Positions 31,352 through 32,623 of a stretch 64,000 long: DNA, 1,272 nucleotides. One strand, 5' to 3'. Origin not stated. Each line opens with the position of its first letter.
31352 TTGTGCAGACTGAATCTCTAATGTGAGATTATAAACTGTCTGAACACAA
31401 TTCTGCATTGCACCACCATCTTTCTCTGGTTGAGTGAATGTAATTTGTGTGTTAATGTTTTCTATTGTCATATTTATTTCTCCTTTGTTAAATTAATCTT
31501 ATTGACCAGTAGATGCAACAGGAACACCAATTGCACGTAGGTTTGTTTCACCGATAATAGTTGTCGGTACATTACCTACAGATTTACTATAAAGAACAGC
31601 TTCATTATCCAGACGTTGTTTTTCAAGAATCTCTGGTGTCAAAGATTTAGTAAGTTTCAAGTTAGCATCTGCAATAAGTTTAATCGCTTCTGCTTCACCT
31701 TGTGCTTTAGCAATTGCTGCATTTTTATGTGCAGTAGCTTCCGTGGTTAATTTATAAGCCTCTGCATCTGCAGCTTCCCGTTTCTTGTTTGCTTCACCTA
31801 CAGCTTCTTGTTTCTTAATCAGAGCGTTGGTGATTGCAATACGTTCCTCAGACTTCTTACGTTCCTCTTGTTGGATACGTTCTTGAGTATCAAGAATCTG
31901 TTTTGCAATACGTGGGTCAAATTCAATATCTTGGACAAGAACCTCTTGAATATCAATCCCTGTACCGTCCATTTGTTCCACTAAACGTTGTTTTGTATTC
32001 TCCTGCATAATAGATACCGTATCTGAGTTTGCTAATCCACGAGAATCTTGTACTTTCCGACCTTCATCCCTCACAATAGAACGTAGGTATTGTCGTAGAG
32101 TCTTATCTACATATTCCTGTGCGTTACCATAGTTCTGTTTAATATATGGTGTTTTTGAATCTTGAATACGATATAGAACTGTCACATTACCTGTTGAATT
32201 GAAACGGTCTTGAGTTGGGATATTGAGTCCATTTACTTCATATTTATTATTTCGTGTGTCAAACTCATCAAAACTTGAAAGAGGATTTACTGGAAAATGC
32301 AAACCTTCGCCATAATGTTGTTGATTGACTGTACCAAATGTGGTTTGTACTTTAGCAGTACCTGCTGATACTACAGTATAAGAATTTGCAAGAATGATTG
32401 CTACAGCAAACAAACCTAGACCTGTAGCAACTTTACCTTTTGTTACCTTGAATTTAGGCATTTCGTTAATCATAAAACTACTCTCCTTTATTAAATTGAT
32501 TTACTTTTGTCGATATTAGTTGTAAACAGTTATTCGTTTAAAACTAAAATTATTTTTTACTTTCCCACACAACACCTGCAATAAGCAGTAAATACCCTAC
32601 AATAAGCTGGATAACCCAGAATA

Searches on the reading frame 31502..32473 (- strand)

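Call 48: search_protein_families(library=pfam, proteins=[window:31502-32473:-], max_evalue=0.001)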
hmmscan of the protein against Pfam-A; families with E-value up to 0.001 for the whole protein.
window:31502-32473:- (324 aa): 1 family
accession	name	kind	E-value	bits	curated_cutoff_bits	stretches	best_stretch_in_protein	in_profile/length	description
PF01145.31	Band_7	-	3.5e-21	76.5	23.6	1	34-210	2-172/176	SPFH domain / Band 7 family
